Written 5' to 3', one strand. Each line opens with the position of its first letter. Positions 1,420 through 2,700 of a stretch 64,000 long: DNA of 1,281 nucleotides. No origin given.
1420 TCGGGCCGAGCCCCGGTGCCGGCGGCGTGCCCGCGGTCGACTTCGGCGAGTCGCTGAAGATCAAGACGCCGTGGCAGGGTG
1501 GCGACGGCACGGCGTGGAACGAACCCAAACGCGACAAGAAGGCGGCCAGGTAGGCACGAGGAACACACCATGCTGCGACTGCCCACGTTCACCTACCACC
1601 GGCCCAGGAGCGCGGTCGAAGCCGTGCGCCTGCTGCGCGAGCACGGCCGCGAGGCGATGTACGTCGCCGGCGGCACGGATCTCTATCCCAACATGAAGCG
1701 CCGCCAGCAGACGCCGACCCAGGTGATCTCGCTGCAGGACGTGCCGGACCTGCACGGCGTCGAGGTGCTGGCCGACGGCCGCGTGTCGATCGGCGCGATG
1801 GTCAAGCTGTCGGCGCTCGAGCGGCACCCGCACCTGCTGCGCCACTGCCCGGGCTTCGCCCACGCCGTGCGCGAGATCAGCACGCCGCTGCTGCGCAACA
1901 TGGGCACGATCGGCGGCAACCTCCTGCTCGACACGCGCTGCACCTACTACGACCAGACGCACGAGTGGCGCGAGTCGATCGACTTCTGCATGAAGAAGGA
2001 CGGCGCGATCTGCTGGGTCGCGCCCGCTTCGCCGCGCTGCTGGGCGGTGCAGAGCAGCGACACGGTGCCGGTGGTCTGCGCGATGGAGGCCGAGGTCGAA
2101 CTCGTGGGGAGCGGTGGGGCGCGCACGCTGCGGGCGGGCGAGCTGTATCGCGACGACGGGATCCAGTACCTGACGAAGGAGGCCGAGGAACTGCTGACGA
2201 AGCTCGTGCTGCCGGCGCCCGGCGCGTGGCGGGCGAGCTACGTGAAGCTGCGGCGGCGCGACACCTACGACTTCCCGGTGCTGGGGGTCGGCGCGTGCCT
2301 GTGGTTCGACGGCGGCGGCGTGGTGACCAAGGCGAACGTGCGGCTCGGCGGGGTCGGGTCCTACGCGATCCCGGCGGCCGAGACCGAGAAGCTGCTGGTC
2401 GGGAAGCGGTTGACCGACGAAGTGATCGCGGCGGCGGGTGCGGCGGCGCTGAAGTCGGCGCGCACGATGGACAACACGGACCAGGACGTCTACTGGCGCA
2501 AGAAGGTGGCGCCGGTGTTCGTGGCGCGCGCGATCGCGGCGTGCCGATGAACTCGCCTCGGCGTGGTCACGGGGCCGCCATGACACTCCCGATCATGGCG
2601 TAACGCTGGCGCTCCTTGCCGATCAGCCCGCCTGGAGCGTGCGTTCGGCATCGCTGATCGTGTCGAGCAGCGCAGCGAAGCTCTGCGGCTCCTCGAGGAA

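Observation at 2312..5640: Decaying copies of the hcrB 3' end plus a conserved junction module delimit three unrelated defence/TA cassettes, with no recombinase gene present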

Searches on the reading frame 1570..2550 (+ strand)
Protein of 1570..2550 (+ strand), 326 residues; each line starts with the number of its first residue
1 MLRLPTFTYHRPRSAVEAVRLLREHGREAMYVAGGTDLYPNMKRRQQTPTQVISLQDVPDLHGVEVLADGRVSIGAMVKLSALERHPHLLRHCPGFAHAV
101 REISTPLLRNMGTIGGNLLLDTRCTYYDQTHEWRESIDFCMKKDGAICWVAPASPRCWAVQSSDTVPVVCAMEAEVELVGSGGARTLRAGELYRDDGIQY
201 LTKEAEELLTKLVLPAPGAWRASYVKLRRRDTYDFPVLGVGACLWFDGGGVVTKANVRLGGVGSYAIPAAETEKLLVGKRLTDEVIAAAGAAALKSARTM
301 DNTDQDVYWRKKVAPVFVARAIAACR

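Call 5: search_protein_families(library=pfam, proteins=[window:1570-2550:+], max_evalue=0.01)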
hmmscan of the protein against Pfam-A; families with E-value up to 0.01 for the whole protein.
window:1570-2550:+ (326 aa): 2 families
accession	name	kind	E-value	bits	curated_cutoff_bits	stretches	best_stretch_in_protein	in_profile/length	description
PF00941.27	FAD_binding_5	-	6.5e-39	133.9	27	1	6-216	2-169/170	FAD binding domain in molybdopterin dehydrogenase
PF03450.22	CO_deh_flav_C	-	4.3e-15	56.1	25.5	1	224-323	3-100/102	CO dehydrogenase flavoprotein C-terminal domain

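Call 7: find_encoding_contigs(protein=window:1570-2550:+, flank=10000, max_places=10)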
Protein window:1570-2550:+ (326 aa): 1 contig read that carries it; 1 place shown.
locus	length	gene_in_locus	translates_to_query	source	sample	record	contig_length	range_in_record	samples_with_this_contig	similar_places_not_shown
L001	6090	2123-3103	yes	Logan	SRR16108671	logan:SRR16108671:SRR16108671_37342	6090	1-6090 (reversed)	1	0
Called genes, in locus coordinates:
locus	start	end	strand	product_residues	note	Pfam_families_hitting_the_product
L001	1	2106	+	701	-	?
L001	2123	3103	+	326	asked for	PF00941:FAD_binding_5, PF03450:CO_deh_flav_C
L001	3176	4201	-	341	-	PF08843:AbiEii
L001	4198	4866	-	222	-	PF19570:DUF6088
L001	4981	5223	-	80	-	-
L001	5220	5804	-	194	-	-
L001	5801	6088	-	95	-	?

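Call 9: find_related_loci(query=window:1570-2550:+, collection=genome_contigs, flank=8000)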
Query window:1570-2550:+ (326 aa) in genome_contigs; peptide patterns used: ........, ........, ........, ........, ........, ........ (x = any residue, [..] = any of these).
586 stretches matched a pattern; 537 encode a relative of the query (tblastn E <= 1e-3); the best 80 are kept; 80 distinct loci.
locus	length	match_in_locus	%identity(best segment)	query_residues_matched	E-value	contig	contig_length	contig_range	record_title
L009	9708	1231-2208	84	1-326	0e+0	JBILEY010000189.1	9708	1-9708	MAG: Planctomycetota bacterium isolate ME2016-07-29_3300044622_group7_bin193 Rohwer_bin1783_scaffold_8648_c1, whole geno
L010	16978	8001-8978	83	1-326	0e+0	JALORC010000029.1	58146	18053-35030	MAG: Planctomycetota bacterium isolate Prado171 scaffold_377, whole genome shotgun sequence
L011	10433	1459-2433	83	1-326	0e+0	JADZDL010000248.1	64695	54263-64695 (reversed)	MAG: Planctomycetota bacterium isolate SJ778 c_000000701422, whole genome shotgun sequence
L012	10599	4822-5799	82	1-326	0e+0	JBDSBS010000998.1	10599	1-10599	MAG: Planctomycetota bacterium isolate cluster1_bin.139 k127_11646044, whole genome shotgun sequence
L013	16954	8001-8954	86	1-318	0e+0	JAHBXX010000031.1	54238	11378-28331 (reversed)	MAG: Planctomycetota bacterium isolate ACE_PLA30 PLA30_31, whole genome shotgun sequence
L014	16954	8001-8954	83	1-318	0e+0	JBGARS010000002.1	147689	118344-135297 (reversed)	MAG: Planctomycetota bacterium isolate MAG_AAO_AS.17 AAOAS-17_NODE_2_length_147689_cov_6.299344, whole genome shotgun se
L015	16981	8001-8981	80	1-326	0e+0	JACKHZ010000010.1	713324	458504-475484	MAG: Planctomycetota bacterium isolate HK-STAS-PLAN-31 HK-STAS-PLAN-31_10, whole genome shotgun sequence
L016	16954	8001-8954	82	1-318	2e-180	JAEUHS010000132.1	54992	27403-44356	MAG: Planctomycetota bacterium isolate new MAG-23 k141_755967, whole genome shotgun sequence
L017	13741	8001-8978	81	1-326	4e-180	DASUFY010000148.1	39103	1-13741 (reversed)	MAG TPA_asm: Planctomycetota bacterium isolate SMAG_U1391 k141_1575894, whole genome shotgun sequence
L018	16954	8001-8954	82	1-318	5e-179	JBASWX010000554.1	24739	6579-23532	MAG: Planctomycetota bacterium isolate MFD03231_ilm_asm_bin1 k127_28268, whole genome shotgun sequence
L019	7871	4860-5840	78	1-326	5e-179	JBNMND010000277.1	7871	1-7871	MAG: Planctomycetota bacterium isolate 3300054698_22 Ga0535670_0020685, whole genome shotgun sequence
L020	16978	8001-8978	79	1-326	5e-178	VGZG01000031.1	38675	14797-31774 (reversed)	MAG: Planctomycetota bacterium isolate K_Offshore_80m_m1_186 K_Offshore_80m_m1_186_Ga0194132_10002080, whole genome shot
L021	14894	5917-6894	78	1-326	1e-178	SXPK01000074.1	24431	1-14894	MAG: Planctomycetia bacterium isolate F1-120-MAGs252 F1-120__c267277, whole genome shotgun sequence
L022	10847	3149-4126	79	1-326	4e-178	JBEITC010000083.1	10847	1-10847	MAG: Planctomycetota bacterium isolate Sample-108-S8-bin-105 Sample_108_S8-bin_105-k141_802105, whole genome shotgun seq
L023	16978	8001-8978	79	1-326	3e-178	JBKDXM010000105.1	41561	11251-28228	MAG: Planctomycetota bacterium isolate samp_4376_VAMB_356 samp_4376_290198, whole genome shotgun sequence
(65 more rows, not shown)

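Call 60: search_protein_families(library=ncbifam, proteins=[window:1570-2550:+], max_evalue=0.01)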
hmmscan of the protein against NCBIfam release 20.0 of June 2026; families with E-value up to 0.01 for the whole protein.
window:1570-2550:+ (326 aa): 8 families
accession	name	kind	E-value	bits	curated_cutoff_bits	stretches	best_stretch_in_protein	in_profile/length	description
TIGR03195.1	4hydrxCoA_B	equivalog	3.2e-72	243.4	404.55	1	4-322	2-316/321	4-hydroxybenzoyl-CoA reductase subunit beta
NF041019.1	glyceraldDH_beta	equivalog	1e-38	133.2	350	2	162-323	121-278/280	glyceraldehyde dehydrogenase subunit beta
NF043083.1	XdhB_XDHase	equivalog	5.2e-37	127.5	310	2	8-118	6-115/289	xanthine dehydrogenase subunit XdhB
NF007427.0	PRK09971.1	equivalog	1.1e-31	110.1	287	2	8-118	6-115/292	xanthine dehydrogenase FAD-binding subunit XdhB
TIGR02963.1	xanthine_xdhA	equivalog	5.8e-25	87.8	467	2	163-320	307-463/468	xanthine dehydrogenase small subunit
TIGR03199.1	pucC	equivalog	4.7e-19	68.7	306.05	2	20-120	8-108/264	xanthine dehydrogenase subunit C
TIGR03312.1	Se_sel_red_FAD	hypoth_equivalog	2.9e-11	43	241.5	1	9-118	4-106/257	molybdopterin-dependent oxidoreductase FAD-binding subunit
NF007370.0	PRK09870.1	subfamily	0.0041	16.8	221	1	78-110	132-163/200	tyrosine-type DNA invertase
